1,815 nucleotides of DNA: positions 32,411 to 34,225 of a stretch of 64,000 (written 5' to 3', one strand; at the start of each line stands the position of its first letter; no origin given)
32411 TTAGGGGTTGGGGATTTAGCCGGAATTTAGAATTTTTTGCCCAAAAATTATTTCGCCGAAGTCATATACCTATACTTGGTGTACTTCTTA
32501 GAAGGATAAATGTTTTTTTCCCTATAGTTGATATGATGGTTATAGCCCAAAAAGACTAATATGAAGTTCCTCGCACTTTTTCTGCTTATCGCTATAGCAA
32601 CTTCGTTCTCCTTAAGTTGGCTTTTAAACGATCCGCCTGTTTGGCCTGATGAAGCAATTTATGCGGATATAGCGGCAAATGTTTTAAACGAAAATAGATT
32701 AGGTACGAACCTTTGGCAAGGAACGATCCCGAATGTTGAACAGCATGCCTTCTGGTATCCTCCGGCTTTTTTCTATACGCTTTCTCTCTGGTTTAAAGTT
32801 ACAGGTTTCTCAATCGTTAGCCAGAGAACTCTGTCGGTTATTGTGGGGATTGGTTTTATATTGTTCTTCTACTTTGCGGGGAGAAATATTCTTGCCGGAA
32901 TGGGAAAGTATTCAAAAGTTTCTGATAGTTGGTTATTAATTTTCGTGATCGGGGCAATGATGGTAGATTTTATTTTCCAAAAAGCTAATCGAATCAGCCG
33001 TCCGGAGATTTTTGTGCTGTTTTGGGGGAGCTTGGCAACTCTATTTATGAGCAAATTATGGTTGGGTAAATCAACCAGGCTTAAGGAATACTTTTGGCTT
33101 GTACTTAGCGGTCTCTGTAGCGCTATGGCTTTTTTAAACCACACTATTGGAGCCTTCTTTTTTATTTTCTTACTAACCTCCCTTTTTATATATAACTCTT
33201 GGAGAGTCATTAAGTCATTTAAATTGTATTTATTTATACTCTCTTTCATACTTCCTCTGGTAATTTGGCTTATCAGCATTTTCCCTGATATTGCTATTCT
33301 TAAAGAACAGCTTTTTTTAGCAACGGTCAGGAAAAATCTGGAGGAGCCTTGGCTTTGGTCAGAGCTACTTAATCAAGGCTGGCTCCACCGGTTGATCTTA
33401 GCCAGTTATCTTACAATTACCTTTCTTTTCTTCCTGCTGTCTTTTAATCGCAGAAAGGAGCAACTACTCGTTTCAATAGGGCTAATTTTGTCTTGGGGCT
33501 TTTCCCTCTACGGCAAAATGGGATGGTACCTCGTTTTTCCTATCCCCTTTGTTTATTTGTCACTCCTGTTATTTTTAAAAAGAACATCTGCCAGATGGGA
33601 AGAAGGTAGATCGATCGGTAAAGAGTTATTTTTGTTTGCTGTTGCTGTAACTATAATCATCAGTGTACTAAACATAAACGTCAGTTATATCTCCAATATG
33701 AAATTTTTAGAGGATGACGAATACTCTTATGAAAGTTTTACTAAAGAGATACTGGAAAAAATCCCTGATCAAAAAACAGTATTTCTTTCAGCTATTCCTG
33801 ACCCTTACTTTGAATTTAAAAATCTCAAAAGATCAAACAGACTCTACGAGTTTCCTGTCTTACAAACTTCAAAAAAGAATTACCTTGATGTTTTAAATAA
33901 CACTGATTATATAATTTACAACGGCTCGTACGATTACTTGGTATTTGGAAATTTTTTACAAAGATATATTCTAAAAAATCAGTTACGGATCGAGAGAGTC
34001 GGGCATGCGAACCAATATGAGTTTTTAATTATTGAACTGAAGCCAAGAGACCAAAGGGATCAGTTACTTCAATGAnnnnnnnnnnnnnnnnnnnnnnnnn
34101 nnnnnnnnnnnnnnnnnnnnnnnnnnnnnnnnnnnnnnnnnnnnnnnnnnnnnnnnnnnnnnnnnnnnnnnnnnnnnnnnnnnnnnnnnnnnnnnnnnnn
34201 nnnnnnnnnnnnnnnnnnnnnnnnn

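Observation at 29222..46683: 17-kb glycosylation island: eight GT-C-like polytopic membrane proteins, four methyltransferase domains and a GT2 polyprenyl-phospho-sugar synthase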

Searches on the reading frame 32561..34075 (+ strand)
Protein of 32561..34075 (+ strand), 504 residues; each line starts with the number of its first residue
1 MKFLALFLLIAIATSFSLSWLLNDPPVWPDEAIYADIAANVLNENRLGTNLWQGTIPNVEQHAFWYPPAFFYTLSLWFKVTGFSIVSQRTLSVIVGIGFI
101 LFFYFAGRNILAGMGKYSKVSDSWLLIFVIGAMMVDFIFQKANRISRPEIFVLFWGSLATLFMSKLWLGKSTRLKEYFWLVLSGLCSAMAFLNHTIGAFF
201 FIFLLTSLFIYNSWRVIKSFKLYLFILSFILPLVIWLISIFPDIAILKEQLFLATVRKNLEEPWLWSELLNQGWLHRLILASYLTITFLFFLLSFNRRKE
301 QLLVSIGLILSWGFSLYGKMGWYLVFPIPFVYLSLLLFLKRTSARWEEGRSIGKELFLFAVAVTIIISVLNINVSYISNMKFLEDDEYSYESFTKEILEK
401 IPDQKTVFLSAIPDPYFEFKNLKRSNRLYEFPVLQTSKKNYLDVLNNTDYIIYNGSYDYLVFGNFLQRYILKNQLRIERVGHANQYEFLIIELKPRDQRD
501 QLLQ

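Call 4: search_protein_families(library=pfam, proteins=[window:32561-34075:+], max_evalue=0.1)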
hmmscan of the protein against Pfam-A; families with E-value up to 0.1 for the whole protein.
window:32561-34075:+ (504 aa): 2 families
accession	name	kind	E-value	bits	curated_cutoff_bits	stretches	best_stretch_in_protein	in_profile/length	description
PF13231.12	PMT_2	-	0.00077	20.1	26.1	1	67-236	3-160/160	Dolichyl-phosphate-mannose-protein mannosyltransferase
PF02366.24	PMT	-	0.00077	19.5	22.7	1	34-240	35-234/245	Dolichyl-phosphate-mannose-protein mannosyltransferase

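Call 6: search_protein_families(library=ncbifam, proteins=[window:32561-34075:+], max_evalue=0.1)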
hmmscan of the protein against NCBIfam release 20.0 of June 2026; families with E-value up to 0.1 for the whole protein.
window:32561-34075:+ (504 aa): 0 families

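Call 11: list_cluster_members(proteins=[window:32561-34075:+, window:34072-35622:+, window:35619-37640:+, window:37648-39138:+, window:39141-40634:-, window:40642-42450:-, window:29222-30934:-, window:43391-44932:-, window:44935-46668:-, window:30983-31735:+])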
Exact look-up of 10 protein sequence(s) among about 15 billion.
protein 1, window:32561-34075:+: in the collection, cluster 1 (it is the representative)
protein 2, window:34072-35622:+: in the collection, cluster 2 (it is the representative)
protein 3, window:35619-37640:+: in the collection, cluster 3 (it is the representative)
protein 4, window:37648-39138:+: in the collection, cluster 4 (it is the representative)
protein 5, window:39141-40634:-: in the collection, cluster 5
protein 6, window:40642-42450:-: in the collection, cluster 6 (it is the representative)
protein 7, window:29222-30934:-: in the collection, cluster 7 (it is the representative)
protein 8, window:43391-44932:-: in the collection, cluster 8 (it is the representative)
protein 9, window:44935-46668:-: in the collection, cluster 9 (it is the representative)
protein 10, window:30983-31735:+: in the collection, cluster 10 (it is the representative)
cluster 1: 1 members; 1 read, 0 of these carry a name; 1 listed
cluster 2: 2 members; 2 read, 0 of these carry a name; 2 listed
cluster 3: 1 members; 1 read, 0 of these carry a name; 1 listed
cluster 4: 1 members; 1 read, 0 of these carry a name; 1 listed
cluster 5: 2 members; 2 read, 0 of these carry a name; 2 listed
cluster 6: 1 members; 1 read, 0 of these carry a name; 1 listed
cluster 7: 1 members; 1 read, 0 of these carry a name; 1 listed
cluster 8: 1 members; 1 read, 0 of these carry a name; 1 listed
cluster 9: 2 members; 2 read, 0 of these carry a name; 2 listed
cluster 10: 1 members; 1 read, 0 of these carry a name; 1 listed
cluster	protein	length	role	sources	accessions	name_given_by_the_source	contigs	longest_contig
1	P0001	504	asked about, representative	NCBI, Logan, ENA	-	-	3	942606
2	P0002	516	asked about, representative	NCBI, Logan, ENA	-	-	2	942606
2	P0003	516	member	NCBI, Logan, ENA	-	-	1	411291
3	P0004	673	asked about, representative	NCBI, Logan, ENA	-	-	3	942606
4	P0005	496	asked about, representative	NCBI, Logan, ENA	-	-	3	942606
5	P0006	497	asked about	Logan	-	-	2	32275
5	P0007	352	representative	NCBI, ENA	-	-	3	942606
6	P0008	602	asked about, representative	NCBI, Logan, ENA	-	-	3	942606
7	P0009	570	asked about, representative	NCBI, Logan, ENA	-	-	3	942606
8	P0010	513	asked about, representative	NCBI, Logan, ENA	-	-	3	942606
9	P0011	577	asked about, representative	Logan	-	-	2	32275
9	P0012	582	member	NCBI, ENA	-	-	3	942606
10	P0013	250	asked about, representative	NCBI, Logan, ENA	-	-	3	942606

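Call 19: search_solved_structures(query=A1, max_evalue=10)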
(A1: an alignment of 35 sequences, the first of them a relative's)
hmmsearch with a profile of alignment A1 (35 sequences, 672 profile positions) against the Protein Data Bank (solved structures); distinct sequences matched with E-value up to 10: 6.
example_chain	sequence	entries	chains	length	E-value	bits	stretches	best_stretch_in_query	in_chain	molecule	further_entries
8y01_R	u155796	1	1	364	0.17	13.2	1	322-389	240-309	Medium-wave-sensitive opsin 2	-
9yda_R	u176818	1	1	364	0.17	13.2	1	322-389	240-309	Medium-wave-sensitive opsin 1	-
9ygz_R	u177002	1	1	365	0.18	13.2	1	322-389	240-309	Medium-wave-sensitive opsin 1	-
8vlw_A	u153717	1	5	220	0.83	11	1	7-52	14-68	Tol-Pal system protein TolQ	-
3m9g_A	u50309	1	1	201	0.88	10.9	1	525-583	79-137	Protein kinase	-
3py9_A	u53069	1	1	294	1.8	9.9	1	525-583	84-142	Protein kinase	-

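Call 20: search_protein_families(library=pfam, alignment_id=A1, max_evalue=1)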
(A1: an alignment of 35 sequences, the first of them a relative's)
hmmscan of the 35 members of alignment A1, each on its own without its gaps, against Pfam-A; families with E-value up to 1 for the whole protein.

A. member 1, P0004 (673 aa): 3 families
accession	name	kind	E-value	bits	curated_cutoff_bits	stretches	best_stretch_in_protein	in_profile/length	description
PF25259.1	DUF7860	-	0.0073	17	27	1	302-361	2-63/75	Family of unknown function (DUF7860)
PF14358.11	DUF4405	-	0.19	12.7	26.7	0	345-364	5-26/66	Domain of unknown function (DUF4405)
PF14362.11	DUF4407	-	0.81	9.4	31.3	0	104-137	20-54/297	Domain of unknown function (DUF4407)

B. families by the number of members that match (of 35 scanned): 23 families
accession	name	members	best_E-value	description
PF03388.20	Lectin_leg-like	2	0.07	Legume-like lectin family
PF13231.12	PMT_2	1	0.00015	Dolichyl-phosphate-mannose-protein mannosyltransferase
PF14150.11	YesK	1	0.0024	YesK-like protein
PF12911.12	OppC_N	1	0.0056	N-terminal TM domain of oligopeptide transport permease C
PF25259.1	DUF7860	1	0.0073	Family of unknown function (DUF7860)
PF07843.16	DUF1634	1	0.012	Protein of unknown function (DUF1634)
PF07678.20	TED_complement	1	0.014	A-macroglobulin TED domain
PF25777.1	Aurora-A_bind_TACC3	1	0.068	TACC3, Aurora-A binding region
PF16214.10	AC_N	1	0.073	Adenylyl cyclase N-terminal extracellular and transmembrane region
PF17642.6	TssD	1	0.086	Hemolysin coregulated protein Hcp (TssD)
PF22388.2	DUF6974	1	0.13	Domain of unknown function (DUF6974)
PF21278.2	YlmH_1st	1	0.16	YlmH, N-terminal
PF10131.15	PTPS_related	1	0.16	6-pyruvoyl-tetrahydropterin synthase related domain; membrane protein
PF14358.11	DUF4405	1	0.19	Domain of unknown function (DUF4405)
PF20940.2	SSV1_D-63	1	0.19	Sulfolobus spindle-shape virus 1, protein D-63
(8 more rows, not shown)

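Call 28: search_solved_structures(query=A2, max_evalue=10)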
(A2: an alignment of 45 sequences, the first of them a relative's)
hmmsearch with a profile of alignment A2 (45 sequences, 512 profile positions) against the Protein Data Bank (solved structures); distinct sequences matched with E-value up to 10: 3.
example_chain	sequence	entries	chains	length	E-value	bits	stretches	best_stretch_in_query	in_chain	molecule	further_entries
3vu0_A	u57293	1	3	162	0.029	16.3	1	397-486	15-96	Putative uncharacterized protein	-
8g99_C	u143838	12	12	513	0.15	14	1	453-510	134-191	DNA primase large subunit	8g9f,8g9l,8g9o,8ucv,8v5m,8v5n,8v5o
8j5q_C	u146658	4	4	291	4.6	9.1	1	106-151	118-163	Putative peptide transport permease protein Rv1282c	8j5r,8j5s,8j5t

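Call 29: search_solved_structures(query=A3, max_evalue=10)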
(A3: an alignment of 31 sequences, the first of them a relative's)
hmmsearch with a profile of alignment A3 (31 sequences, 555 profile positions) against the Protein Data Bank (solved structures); distinct sequences matched with E-value up to 10: 4.
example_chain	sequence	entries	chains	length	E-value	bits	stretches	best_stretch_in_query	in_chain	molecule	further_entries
3lca_A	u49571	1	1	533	1.8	10.4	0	504-539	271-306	Protein TOM71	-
2ho1_A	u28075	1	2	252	1.8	10.3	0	498-548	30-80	Type 4 fimbrial biogenesis protein PilF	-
2fi7_A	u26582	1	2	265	1.9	10.3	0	495-548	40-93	type 4 fimbrial biogenesis protein PilF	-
3fp2_A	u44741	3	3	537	1.9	10.2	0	504-539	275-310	TPR repeat-containing protein YHR117W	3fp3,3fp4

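Call 31: find_related_loci(query=A3, collection=genome_contigs, flank=10000)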
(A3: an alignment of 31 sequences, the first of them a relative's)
Query A3 (577 aa) in genome_contigs; peptide patterns used: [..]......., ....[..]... (x = any residue, [..] = any of these).
211 stretches matched a pattern; 152 encode a relative of the query (tblastn E <= 1e-3); the best 80 are kept; 80 distinct loci.
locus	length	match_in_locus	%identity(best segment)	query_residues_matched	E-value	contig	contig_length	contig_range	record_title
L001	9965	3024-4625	56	10-547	0e+0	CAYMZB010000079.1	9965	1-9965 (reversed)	MAG TPA_asm: uncultured Gammaproteobacteria bacterium isolate binchicken_co203_489 genome assembly, contig: k141_1342510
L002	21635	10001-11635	56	25-559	0e+0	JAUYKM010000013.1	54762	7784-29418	MAG: Candidatus Daviesbacteria bacterium isolate C24_metabat.bin.195_sub C24_k141_937942, whole genome shotgun sequence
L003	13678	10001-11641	55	11-552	0e+0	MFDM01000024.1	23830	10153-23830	MAG: Candidatus Daviesbacteria bacterium RIFCSPLOWO2_01_FULL_39_12 rifcsplowo2_01_scaffold_3566, whole genome shotgun se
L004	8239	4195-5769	56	25-559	0e+0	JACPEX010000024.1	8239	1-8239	MAG: Candidatus Daviesbacteria bacterium isolate NC_groundwater_346_Ag_B-0.1um_38_13 GD18-4_B1_scaffold_809962, whole ge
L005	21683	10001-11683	51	25-577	0e+0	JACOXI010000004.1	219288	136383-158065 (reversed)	MAG: Candidatus Daviesbacteria bacterium isolate NC_groundwater_149_Ag_S-0.1um_39_14 S4_GD2017_2_S1_scaffold_23, whole g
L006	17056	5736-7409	52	13-577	0e+0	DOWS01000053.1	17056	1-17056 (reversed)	MAG TPA_asm: Candidatus Daviesbacteria bacterium isolate UBA9644 contig_1782, whole genome shotgun sequence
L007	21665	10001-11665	53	25-577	0e+0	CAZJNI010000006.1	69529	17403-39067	MAG TPA_asm: uncultured Gammaproteobacteria bacterium isolate binchicken_co38_1358 genome assembly, contig: NODE_968_len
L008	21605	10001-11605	54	25-545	0e+0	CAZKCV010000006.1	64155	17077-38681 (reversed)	MAG TPA_asm: uncultured Gammaproteobacteria bacterium isolate binchicken_co251_142 genome assembly, contig: NODE_655_len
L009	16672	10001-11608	54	25-543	0e+0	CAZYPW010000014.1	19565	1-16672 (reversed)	MAG TPA_asm: uncultured Gammaproteobacteria bacterium isolate binchicken_co38_269 genome assembly, contig: NODE_5836_len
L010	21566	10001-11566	57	25-545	0e+0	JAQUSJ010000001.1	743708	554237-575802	MAG: Candidatus Daviesbacteria bacterium isolate STD1_94 NODE_9_length_743708_cov_15.213565_Sandtown_D1, whole genome sh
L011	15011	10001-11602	54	25-545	0e+0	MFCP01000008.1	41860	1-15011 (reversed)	MAG: Candidatus Daviesbacteria bacterium RIFCSPHIGHO2_01_FULL_40_11 rifcsphigho2_01_scaffold_1371, whole genome shotgun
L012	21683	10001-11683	50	10-577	0e+0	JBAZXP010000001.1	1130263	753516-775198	MAG: Microgenomates group bacterium isolate SO_2017_GW1_59 NODE_11_length_1130263_cov_5.408407_OW334_2017, whole genome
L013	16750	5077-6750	54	25-577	0e+0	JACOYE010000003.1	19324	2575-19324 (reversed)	MAG: Candidatus Microgenomates bacterium isolate NC_groundwater_171_Ag_S-0.1um_39_14 S4_GD2017_2_S1_scaffold_1773, whole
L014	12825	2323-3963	54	25-549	0e+0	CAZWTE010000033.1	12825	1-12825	MAG TPA_asm: uncultured Gammaproteobacteria bacterium isolate binchicken_co144_909 genome assembly, contig: NODE_10156_l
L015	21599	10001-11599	53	25-545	0e+0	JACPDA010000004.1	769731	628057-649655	MAG: Candidatus Daviesbacteria bacterium isolate NC_groundwater_297_Ag_B-0.1um_41_14 S7_GD2017_3_B1_scaffold_1, whole ge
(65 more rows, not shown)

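Call 45: predict_structure(alignment_id=A3)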
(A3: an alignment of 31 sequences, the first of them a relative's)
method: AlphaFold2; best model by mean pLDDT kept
length: 577 residues; sequences in the alignment: 31
mean_pLDDT: 88.3   pTM: 0.88
mean pLDDT of the five models: 88.3, 88.1, 86.1, 85.9, 85.9
residues with pLDDT >= 90: 367; 70-90: 160; 50-70: 37; < 50: 13
segments of 3 or more residues with pLDDT < 50: 1-6, 249-253
pLDDT, mean of each block of 10 residues (from residue 1): 53 96 93 88 94 81 81 95 95 97 91 90 92 93 98 96 96 92 97 97 97 88 83 62 52 67 96 93 97 86 95 92 89 95 93 87 90 94 79 86 76 82 92 93 89 89 96 94 96 96 90 93 94 94 89 68 86 60
secondary structure, 60 per line:
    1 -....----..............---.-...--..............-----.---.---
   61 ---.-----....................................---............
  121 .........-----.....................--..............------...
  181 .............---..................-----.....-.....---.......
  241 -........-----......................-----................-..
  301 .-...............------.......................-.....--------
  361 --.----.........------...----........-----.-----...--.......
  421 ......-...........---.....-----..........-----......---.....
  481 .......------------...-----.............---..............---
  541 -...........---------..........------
elements in order: H2-5 H10-23 H34-47 H70-105 H109-129 H135-155 H158-171 H178-193 H197-214 H220-224 H226-230 H234-240 H242-249 H255-276 H282-297 H303-317 H324-346 H348-352 H368-376 E383-385 H390-397 H414-426 H428-438 E442-446 H452-461 E467-472 E476-481 H482-487 H508-520 H524-537 H542-552 H562-571

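Call 48: predict_structure(alignment_id=A4)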
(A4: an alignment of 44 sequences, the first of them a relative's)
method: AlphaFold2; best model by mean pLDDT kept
length: 496 residues; sequences in the alignment: 44
mean_pLDDT: 94.9   pTM: 0.93
mean pLDDT of the five models: 94.9, 94.4, 94.0, 94.0, 93.9
residues with pLDDT >= 90: 447; 70-90: 40; 50-70: 4; < 50: 5
segments of 3 or more residues with pLDDT < 50: 1-5
pLDDT, mean of each block of 10 residues (from residue 1): 52 94 98 95 98 95 97 98 98 99 96 98 98 97 98 96 98 98 98 96 94 98 98 92 88 91 95 93 96 98 98 97 97 88 95 99 95 96 98 97 90 93 98 94 91 96 98 95 95 85
secondary structure, 60 per line:
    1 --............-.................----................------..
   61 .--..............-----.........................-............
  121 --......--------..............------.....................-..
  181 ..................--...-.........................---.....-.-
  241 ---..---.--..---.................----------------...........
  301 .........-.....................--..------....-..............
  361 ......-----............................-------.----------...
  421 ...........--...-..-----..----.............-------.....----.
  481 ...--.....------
elements in order: H3-14 H16-32 H38-52 H64-77 H83-107 H109-120 H123-128 H137-150 H157-177 H179-198 H205-229 H233-237 H257-273 H290-309 H311-331 H342-345 H347-366 H372-399 H418-431 E434-436 H451-463 E471-475 E480-483 H486-490

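Call 51: fold_search(model_id=the predicted structure, library=pdb)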
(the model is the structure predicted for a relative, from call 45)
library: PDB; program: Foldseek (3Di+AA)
matches with E <= 10: 605; with E <= 0.001: 3
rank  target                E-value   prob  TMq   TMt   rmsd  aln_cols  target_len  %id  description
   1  7zli_A                2.2e-05  1.00  0.52  0.47   9.7       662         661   14  Cryo-EM structure of C-mannosyltransferase CeDPY19, in complex with Dol25-P-Man and bound to CMT2-Fab and anti-Fab nan (released 2023-01-11)
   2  7zlh_A                2.9e-05  1.00  0.50  0.45  10.5       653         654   12  Cryo-EM structure of C-mannosyltransferase CeDPY19, in apo state, bound to CMT2-Fab and anti-Fab nanobody (released 2023-01-11)
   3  7zlg_A                3.1e-05  1.00  0.53  0.47   9.5       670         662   13  Cryo-EM structure of C-mannosyltransferase CeDPY19, in complex with acceptor peptide and bound to CMT2-Fab and anti-Fa (released 2023-01-11)
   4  7e9s_A                1.7e-03  1.00  0.51  0.36  14.8       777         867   11  Archaeal oligosaccharyltransferase AglB from Archaeoglobus fulgidus in complex with an inhibitory peptide and a dolich (released 2021-09-08)
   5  8b6l_I                3.1e-03  1.00  0.45  0.39  14.9       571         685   12  Subtomogram average of the human Sec61-TRAP-OSTA-translocon (released 2022-12-07)
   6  3wak                  3.4e-03  1.00  0.46  0.33  15.1       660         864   12  Crystal structure of the Archaeoglobus fulgidus oligosaccharyltransferase (O29867_ARCFU) in the apo form (released 2013-10-30)
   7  5f15                  4.9e-03  1.00  0.34  0.35  16.4       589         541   12  Crystal Structure of ArnT from Cupriavidus metallidurans bound to Undecaprenyl phosphate (released 2016-02-17)
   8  6gxc_A                1.2e-02  0.99  0.34  0.30  13.2       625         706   14  Bacterial oligosaccharyltransferase PglB in complex with an inhibitory peptide and a reactive lipid-linked oligosaccha (released 2018-11-14)
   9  5ogl_A                1.5e-02  1.00  0.40  0.34   9.0       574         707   14  Structure of bacterial oligosaccharyltransferase PglB in complex with an acceptor peptide and an lipid-linked oligosac (released 2017-10-25)
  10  5ezm                  1.8e-02  0.99  0.35  0.37  15.9       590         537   12  Crystal Structure of ArnT from Cupriavidus metallidurans in the apo state (released 2016-02-17)
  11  3lca_A                1.0e-01  0.21  0.12  0.14  30.5       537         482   12  Structure of Tom71 complexed with Hsp70 Ssa1 C terminal tail indicating conformational plasticity (released 2010-12-22)
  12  3rce_A                2.0e-01  0.98  0.44  0.38   9.0       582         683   13  Bacterial oligosaccharyltransferase PglB (released 2011-06-15)
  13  3fp2_A                2.2e-01  0.16  0.12  0.14  29.0       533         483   13  Crystal structure of Tom71 complexed with Hsp82 C-terminal fragment (released 2009-07-28)
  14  5nnr_A                2.3e-01  0.21  0.13  0.12  26.9       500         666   11  Structure of Naa15/Naa10 bound to HypK-THB (released 2017-06-14)
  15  9dm5                  2.5e-01  0.87  0.30  0.41  13.4       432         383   13  Product-Bound mannosyltransferase PimE (released 2025-06-25)
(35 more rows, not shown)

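Call 52: fold_search(model_id=the predicted structure, library=pdb)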
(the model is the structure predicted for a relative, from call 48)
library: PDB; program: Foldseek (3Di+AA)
matches with E <= 10: 162; with E <= 0.001: 6
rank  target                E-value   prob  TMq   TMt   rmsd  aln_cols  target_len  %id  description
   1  6s7o_A                8.2e-05  1.00  0.47  0.38  12.3       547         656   13  Cryo-EM structure of human oligosaccharyltransferase complex OST-A (released 2019-12-18)
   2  5f15                  3.0e-04  1.00  0.49  0.46  12.2       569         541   11  Crystal Structure of ArnT from Cupriavidus metallidurans bound to Undecaprenyl phosphate (released 2016-02-17)
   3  6s7t_A                4.5e-04  1.00  0.43  0.32  10.5       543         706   12  Cryo-EM structure of human oligosaccharyltransferase complex OST-B (released 2019-12-18)
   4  9dlh                  5.1e-04  1.00  0.48  0.41   8.2       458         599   12  donor substrate analog-bound AftB (released 2025-06-25)
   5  7oci_F                7.3e-04  1.00  0.50  0.41  10.8       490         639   12  Cryo-EM structure of yeast Ost6p containing oligosaccharyltransferase complex (released 2022-02-16)
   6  8b6l_I                7.3e-04  1.00  0.47  0.36  15.1       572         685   14  Subtomogram average of the human Sec61-TRAP-OSTA-translocon (released 2022-12-07)
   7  9n9j_I                1.4e-03  1.00  0.44  0.33  11.9       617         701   12  Structure of a GRP94 folding intermediate engaged with a CCDC134- and FKBP11-bound secretory translocon (released 2025-11-19)
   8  8age_A                1.6e-03  1.00  0.51  0.42  10.5       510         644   11  Structure of yeast oligosaccharylransferase complex with acceptor peptide bound (released 2022-12-07)
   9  6c26_A                4.1e-03  1.00  0.46  0.37  12.1       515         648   10  The Cryo-EM structure of a eukaryotic oligosaccharyl transferase complex (released 2018-01-31)
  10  9s6r_A                4.5e-03  1.00  0.37  0.45  12.3       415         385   11  Ternary cryo-EM structure of yeast ALG3 with Dol25-PP-GlcNAc2Man5, Dol25-P-Man, and Fab (released 2026-03-18)
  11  5gmy_A                5.9e-03  1.00  0.44  0.29  13.9       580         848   12  Crystal structure of the Archaeoglobus fulgidus oligosaccharyltransferase (O29867_ARCFU) tethered with an acceptor pep (released 2017-02-01)
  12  8agc_A                6.5e-03  1.00  0.42  0.33  10.6       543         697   11  Structure of yeast oligosaccharylransferase complex with lipid-linked oligosaccharide and non-acceptor peptide bound (released 2022-12-07)
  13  3wak                  1.1e-02  1.00  0.44  0.27  12.3       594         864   12  Crystal structure of the Archaeoglobus fulgidus oligosaccharyltransferase (O29867_ARCFU) in the apo form (released 2013-10-30)
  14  9s6u_A                1.6e-02  1.00  0.42  0.39   7.5       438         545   13  Ternary cryo-EM structure of human ALG9 with Dol25-PP-GlcNAc2Man8, Dol25-P-Man and Fab (released 2026-03-18)
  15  7w72_U                1.6e-02  0.99  0.35  0.40  13.9       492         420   10  Structure of a human glycosylphosphatidylinositol (GPI) transamidase (released 2022-02-16)
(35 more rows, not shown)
